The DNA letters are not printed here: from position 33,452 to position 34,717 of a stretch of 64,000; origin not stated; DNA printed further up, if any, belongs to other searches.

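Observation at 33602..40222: Tandem duplication of a divergent module: 4-TM LytTR regulator without receiver domain + TonB-dependent-like OM barrel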

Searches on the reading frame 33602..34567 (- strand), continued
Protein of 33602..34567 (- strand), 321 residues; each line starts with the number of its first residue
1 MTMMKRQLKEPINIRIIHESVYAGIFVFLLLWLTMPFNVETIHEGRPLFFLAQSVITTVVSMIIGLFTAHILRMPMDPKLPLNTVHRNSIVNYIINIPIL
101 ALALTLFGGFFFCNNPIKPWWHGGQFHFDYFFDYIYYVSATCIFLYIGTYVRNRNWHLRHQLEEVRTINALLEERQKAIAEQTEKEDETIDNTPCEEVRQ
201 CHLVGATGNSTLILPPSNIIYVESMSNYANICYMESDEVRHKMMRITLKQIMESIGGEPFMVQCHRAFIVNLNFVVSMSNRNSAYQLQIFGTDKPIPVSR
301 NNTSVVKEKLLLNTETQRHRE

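Call 25: fold_search(model_id=the predicted structure, library=pdb)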
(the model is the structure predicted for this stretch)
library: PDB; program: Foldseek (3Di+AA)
matches with E <= 10: 690; with E <= 0.001: 10
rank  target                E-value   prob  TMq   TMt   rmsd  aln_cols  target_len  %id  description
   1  3d6w_B                2.2e-06  1.00  0.29  0.75   3.0       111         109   21  LytTr DNA-binding domain of putative methyl-accepting/DNA response regulator from Bacillus cereus. (released 2008-07-15)
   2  3d6w_A                7.5e-06  1.00  0.27  0.70   3.9       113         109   20  LytTr DNA-binding domain of putative methyl-accepting/DNA response regulator from Bacillus cereus. (released 2008-07-15)
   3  4cbv_F                8.3e-06  1.00  0.28  0.34   6.4       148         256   19  X-ray structure of full-length ComE from Streptococcus pneumoniae. (released 2014-02-12)
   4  4cbv_C                9.8e-06  1.00  0.28  0.35   8.9       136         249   16  X-ray structure of full-length ComE from Streptococcus pneumoniae. (released 2014-02-12)
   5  4cbv_D                1.0e-05  1.00  0.27  0.34   6.4       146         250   20  X-ray structure of full-length ComE from Streptococcus pneumoniae. (released 2014-02-12)
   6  4cbv_E                2.3e-05  1.00  0.28  0.35   9.9       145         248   16  X-ray structure of full-length ComE from Streptococcus pneumoniae. (released 2014-02-12)
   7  4cbv_A                2.6e-05  1.00  0.28  0.34   9.9       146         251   18  X-ray structure of full-length ComE from Streptococcus pneumoniae. (released 2014-02-12)
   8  4g4k_B                9.7e-05  1.00  0.26  0.73   3.5       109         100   15  Structure of the Staphylococcus aureus AgrA LytTR Domain (released 2012-12-19)
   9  4xqn_A                5.0e-04  1.00  0.26  0.76   2.8       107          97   15  Crystal structure of AgrA LytTR domain in complex with promoters (released 2016-04-06)
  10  4g4k_A                5.9e-04  1.00  0.26  0.75   3.0       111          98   16  Structure of the Staphylococcus aureus AgrA LytTR Domain (released 2012-12-19)
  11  3bs1_A                1.0e-03  1.00  0.27  0.72   3.2       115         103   16  Structure of the Staphylococcus aureus AgrA LytTR Domain Bound to DNA Reveals a Beta Fold with a Novel Mode of Binding (released 2008-04-08)
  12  5h3d_B                4.0e-03  0.25  0.11  0.10  30.4       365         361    9  Helical structure of membrane tubules decorated by ACAP1 (BARPH doamin) protein by cryo-electron microscopy and MD sim (released 2019-01-16)
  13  2elb                  1.6e-02  0.18  0.13  0.12  30.8       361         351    9  Crystal Structure of the BAR-PH domain of human APPL1 (released 2007-05-29)
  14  5c5b_A                5.1e-02  0.14  0.13  0.12  29.6       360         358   11  Crystal Structure of Human APPL BAR-PH Heterodimer (released 2016-06-22)
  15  1aqc_B                5.7e-02  0.99  0.15  0.34   4.0        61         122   16  X11 PTB DOMAIN-10MER PEPTIDE COMPLEX (released 1997-12-24)
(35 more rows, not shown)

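Call 34: find_homologous_proteins(query=L033:4342-6759:-, max_evalue=0.00001)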
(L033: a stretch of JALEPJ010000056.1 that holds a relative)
Query L033:4342-6759:- (805 aa): 112 proteins with E <= 0.00001 among 8000 candidates.
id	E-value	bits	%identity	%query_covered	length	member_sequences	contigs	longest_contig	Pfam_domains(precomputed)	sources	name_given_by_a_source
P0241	0.0e+0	1627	91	100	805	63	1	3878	PF14905.13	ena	-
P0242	3.3e-238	811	50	100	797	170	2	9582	PF14905.13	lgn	-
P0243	7.0e-233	793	50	97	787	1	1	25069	PF13715.13,PF14905.13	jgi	-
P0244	4.6e-189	649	42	100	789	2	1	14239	PF13715.13,PF13620.13,PF14905.13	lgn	-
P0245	4.0e-143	497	39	84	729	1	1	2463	PF14905.13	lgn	-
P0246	1.4e-133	465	38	84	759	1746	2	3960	PF00593.31,PF14905.13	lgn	-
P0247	7.4e-129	450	34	100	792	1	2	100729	PF13715.13,PF13620.13,PF14905.13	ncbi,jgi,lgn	-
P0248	1.6e-125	439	35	100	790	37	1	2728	PF13715.13,PF13620.13,PF14905.13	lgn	-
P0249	6.9e-124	433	34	99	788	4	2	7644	PF13715.13,PF13620.13,PF14905.13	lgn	-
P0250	1.7e-123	432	34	97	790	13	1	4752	PF13715.13,PF13620.13,PF00593.31,PF14905.13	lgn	-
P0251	8.6e-123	429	34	100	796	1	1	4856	PF13715.13,PF13620.13,PF00593.31,PF14905.13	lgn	-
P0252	1.2e-119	419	33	99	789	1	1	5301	PF13715.13,PF13620.13,PF00593.31,PF14905.13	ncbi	-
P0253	1.9e-119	418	35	85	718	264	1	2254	PF00593.31,PF14905.13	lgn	-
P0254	2.8e-119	418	35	100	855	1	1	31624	PF13715.13,PF13620.13,PF00593.31,PF14905.13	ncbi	-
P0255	2.9e-119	418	36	86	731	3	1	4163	PF00593.31,PF14905.13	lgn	-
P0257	4.0e-118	414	33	97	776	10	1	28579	PF13715.13,PF13620.13,PF00593.31,PF14905.13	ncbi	-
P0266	2.1e-115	405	32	100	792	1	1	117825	PF13715.13,PF07715.21,PF14905.13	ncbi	-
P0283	7.2e-114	400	32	100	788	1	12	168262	PF13715.13,PF13620.13,PF00593.31,PF14905.13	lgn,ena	-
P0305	8.1e-112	393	34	85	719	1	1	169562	PF00593.31,PF14905.13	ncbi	ncbi:MAG: TonB-dependent receptor domain-containing protein [Muribaculaceae bacterium]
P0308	1.5e-111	392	30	100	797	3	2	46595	PF13715.13,PF13620.13,PF14905.13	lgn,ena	-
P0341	8.9e-81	291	29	100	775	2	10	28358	PF13715.13,PF13620.13,PF14905.13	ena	-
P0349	5.4e-48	182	24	99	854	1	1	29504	PF13715.13,PF07660.20,PF13620.13,PF14905.13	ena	-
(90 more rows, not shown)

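Call 36: find_encoding_contigs(protein=P0247, flank=5000, max_places=1)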
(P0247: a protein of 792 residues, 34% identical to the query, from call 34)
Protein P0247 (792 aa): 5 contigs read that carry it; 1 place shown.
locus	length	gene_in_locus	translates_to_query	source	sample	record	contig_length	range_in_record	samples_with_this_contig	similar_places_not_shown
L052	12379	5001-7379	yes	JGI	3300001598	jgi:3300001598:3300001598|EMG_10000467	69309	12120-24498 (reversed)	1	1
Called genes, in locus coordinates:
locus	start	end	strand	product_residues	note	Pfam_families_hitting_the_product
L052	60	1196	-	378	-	PF10282:Lactonase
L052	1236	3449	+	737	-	PF02065:Melibiase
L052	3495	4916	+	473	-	PF00206:Lyase_1, PF10415:FumaraseC_C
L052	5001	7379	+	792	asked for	PF13620:CarboxypepD_reg (weak), PF13715:CarbopepD_reg_2, PF14905:OMP_b-brl_3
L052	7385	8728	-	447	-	PF05448:AXE1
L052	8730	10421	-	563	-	PF02463:SMC_N (faint), PF00005:ABC_tran, PF13555:AAA_29 (faint), PF13166:AAA_13 (faint), PF13304:AAA_21 (faint), PF12848:ABC_tran_Xtn, PF00005:ABC_tran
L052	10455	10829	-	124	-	PF01042:Ribonuc_L-PSP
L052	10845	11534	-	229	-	-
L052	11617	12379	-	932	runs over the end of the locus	PF08305:NPCBM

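Call 37: find_encoding_contigs(protein=P0266, flank=5000, max_places=1)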
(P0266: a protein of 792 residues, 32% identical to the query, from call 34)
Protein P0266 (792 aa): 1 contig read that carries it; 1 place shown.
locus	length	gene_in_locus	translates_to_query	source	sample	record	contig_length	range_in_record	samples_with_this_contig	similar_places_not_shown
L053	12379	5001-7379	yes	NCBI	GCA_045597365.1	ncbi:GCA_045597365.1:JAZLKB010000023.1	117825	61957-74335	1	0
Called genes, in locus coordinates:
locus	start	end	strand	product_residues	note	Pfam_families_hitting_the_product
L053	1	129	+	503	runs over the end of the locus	PF00135:COesterase, PF20434:BD-FAE (weak), PF00135:COesterase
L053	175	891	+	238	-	PF00912:Transgly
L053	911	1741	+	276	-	PF13739:PdaC (weak), PF11738:DUF3298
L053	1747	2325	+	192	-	PF05728:UPF0227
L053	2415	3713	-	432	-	PF03600:CitMHS, PF16980:CitMHS_2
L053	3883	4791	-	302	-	PF04397:LytTR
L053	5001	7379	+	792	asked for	PF13715:CarbopepD_reg_2 (weak), PF07715:Plug (faint), PF14905:OMP_b-brl_3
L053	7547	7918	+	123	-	PF19778:RE_endonuc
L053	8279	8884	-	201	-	-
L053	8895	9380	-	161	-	-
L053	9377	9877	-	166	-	PF08281:Sigma70_r4_2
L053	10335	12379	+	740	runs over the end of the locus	PF13306:LRR_5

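Call 38: find_encoding_contigs(protein=P0283, flank=5000, max_places=1)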
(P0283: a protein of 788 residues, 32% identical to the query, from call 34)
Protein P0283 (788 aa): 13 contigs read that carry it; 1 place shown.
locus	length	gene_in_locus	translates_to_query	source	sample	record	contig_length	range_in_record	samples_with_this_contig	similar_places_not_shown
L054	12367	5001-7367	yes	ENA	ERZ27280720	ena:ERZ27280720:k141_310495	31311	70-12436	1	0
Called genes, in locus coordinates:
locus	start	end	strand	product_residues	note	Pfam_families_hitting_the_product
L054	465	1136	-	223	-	-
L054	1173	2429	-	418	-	-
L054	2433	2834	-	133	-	PF21983:NikA-like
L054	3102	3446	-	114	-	-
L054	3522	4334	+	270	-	PF13354:Beta-lactamase2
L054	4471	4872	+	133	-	PF00903:Glyoxalase, PF12681:Glyoxalase_2, PF18029:Glyoxalase_6 (weak)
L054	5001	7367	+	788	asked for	PF13620:CarboxypepD_reg, PF13715:CarbopepD_reg_2, PF00593:TonB_dep_Rec_b-barrel (weak), PF14905:OMP_b-brl_3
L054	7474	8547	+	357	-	PF02275:CBAH, PF03417:AAT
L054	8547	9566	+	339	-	PF01757:Acyl_transf_3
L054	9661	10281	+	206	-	PF00302:CAT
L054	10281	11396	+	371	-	PF04235:DUF418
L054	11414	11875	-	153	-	PF00583:Acetyltransf_1, PF13673:Acetyltransf_10 (weak), PF13508:Acetyltransf_7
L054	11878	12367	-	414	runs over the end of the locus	PF03773:ArsP_1, PF00403:HMA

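Call 39: find_encoding_contigs(protein=P0305, flank=5000, max_places=1)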
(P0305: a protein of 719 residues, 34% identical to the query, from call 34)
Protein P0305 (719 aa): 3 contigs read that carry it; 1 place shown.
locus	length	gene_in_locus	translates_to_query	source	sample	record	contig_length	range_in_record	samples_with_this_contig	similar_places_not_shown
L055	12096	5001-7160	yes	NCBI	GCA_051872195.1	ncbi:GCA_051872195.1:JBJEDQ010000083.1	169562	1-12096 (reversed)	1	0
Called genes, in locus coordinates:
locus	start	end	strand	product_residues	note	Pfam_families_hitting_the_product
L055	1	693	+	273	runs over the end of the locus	PF20240:DUF6597, PF00165:HTH_AraC (weak), PF12833:HTH_18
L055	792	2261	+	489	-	PF13173:AAA_14, PF13635:DUF4143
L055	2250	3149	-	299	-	PF00126:HTH_1, PF03466:LysR_substrate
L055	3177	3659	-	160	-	PF12821:ThrE_2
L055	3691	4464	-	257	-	PF06738:ThrE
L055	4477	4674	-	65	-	-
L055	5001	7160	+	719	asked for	PF00593:TonB_dep_Rec_b-barrel, PF14905:OMP_b-brl_3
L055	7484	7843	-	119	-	PF01934:HepT-like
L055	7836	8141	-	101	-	PF01909:NTP_transf_2, PF18765:Polbeta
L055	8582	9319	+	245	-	PF03932:CutC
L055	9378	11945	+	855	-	PF01841:Transglut_core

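Call 40: find_encoding_contigs(protein=P0257, flank=5000, max_places=1)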
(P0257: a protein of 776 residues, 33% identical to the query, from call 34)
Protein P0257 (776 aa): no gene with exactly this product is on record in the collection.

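Call 41: find_encoding_contigs(protein=P0341, flank=5000, max_places=1)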
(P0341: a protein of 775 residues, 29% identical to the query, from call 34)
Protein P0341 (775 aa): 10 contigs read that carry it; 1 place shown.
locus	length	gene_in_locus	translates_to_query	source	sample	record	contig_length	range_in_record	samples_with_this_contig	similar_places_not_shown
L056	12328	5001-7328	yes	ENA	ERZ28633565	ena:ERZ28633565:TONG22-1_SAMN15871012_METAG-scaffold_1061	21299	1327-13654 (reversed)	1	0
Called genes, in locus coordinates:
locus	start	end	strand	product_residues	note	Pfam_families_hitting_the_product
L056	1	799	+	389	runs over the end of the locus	PF02922:CBM_48 (weak), PF00756:Esterase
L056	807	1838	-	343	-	-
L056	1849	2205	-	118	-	-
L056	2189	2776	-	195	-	PF04542:Sigma70_r2, PF08281:Sigma70_r4_2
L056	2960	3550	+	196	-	PF04024:PspC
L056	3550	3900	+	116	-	PF03551:PadR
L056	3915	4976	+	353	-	PF04024:PspC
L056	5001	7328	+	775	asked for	PF13620:CarboxypepD_reg, PF13715:CarbopepD_reg_2, PF14905:OMP_b-brl_3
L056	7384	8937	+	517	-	PF04542:Sigma70_r2, PF08281:Sigma70_r4_2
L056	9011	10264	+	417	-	PF00079:Serpin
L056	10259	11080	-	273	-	PF01261:AP_endonuc_2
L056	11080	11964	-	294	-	PF01070:FMN_dh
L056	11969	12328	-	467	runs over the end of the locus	PF07690:MFS_1 (weak), PF13347:MFS_2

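Call 42: find_encoding_contigs(protein=P0349, flank=5000, max_places=1)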
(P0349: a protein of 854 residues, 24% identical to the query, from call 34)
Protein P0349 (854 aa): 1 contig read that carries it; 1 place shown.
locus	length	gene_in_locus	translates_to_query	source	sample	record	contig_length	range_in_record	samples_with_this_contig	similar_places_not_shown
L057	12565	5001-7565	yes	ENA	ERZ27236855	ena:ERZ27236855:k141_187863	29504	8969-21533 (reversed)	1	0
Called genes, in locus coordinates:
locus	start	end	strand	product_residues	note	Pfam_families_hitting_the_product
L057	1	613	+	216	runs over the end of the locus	PF16011:CBM9_2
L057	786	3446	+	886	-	PF13620:CarboxypepD_reg, PF13715:CarbopepD_reg_2, PF07715:Plug, PF00593:TonB_dep_Rec_b-barrel, PF14905:OMP_b-brl_3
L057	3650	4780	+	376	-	PF17761:DUF1016_N, PF06250:YhcG_C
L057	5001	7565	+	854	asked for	PF07660:STN (faint), PF13620:CarboxypepD_reg, PF13715:CarbopepD_reg_2, PF14905:OMP_b-brl_3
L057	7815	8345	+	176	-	PF04542:Sigma70_r2, PF08281:Sigma70_r4_2, PF04545:Sigma70_r4, PF00196:GerE (faint)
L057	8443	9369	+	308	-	PF04773:FecR, PF16344:FecR_C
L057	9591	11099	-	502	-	PF00199:Catalase, PF06628:Catalase-rel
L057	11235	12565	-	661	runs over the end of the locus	PF14845:Glycohydro_20b2 (weak), PF02838:Glyco_hydro_20b, PF00728:Glyco_hydro_20, PF22633:F5_F8_type_C_2 (faint), PF00754:F5_F8_type_C, PF23524:MGAT4A_C (weak)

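Call 43: find_encoding_contigs(protein=P0308, flank=5000, max_places=1)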
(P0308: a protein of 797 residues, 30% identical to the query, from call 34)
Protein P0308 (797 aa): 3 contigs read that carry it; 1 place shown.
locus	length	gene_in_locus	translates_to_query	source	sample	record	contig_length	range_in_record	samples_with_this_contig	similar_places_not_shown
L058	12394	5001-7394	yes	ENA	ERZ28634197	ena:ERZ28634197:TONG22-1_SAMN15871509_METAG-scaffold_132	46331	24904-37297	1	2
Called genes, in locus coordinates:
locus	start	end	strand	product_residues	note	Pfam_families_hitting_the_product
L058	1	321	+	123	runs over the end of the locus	-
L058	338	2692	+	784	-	PF13620:CarboxypepD_reg (weak), PF13715:CarbopepD_reg_2 (weak), PF00593:TonB_dep_Rec_b-barrel (weak), PF14905:OMP_b-brl_3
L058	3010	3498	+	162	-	PF14060:DUF4252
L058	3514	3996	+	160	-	PF04542:Sigma70_r2, PF08281:Sigma70_r4_2, PF04545:Sigma70_r4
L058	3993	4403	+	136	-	-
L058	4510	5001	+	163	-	PF14060:DUF4252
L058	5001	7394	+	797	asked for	PF13620:CarboxypepD_reg (weak), PF13715:CarbopepD_reg_2, PF14905:OMP_b-brl_3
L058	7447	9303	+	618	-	PF14508:GH97_N, PF10566:Glyco_hydro_97, PF14509:GH97_C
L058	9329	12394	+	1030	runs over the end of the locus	PF02837:Glyco_hydro_2_N, PF22666:Glyco_hydro_2_N2, PF00703:Glyco_hydro_2, PF02836:Glyco_hydro_2_C, PF16353:LacZ_4, PF02929:Bgal_small_N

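Call 79: search_protein_families(library=pfam, proteins=[L054:7474-8547:+, L054:9661-10281:+, L024:2883-3431:-, L053:3883-4791:-], max_evalue=0.01)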
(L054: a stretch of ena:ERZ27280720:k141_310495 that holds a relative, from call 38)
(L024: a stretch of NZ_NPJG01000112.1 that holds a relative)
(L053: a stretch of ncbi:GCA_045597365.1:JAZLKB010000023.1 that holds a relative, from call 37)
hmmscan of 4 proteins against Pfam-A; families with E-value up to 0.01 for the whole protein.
L054:7474-8547:+ (357 aa): 2 families
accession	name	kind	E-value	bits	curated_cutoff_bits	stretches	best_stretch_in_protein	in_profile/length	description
PF02275.23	CBAH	-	3.1e-12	47.2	20.4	1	97-261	1-167/316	Linear amide C-N hydrolases, choloylglycine hydrolase family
PF03417.21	AAT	-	6.5e-10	39.5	23.2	1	162-341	39-220/225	Acyl-coenzyme A:6-aminopenicillanic acid acyl-transferase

L054:9661-10281:+ (206 aa): 2 families
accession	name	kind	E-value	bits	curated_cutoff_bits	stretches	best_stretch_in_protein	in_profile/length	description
PF00302.23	CAT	-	9.7e-14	52.3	23.5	1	11-199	12-205/205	Chloramphenicol acetyltransferase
PF00198.28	2-oxoacid_dh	-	0.00066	19.6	23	0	173-204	195-226/232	2-oxoacid dehydrogenases acyltransferase (catalytic domain)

L024:2883-3431:- (182 aa): 1 family
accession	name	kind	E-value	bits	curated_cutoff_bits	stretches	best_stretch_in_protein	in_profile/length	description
PF11810.13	DUF3332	-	7.7e-55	185.6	25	1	7-165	3-166/170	Domain of unknown function (DUF3332)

L053:3883-4791:- (302 aa): 1 family
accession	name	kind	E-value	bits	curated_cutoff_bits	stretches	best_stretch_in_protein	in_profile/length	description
PF04397.21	LytTR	-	9.1e-13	48.7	22.6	1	193-292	3-97/98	LytTr DNA-binding domain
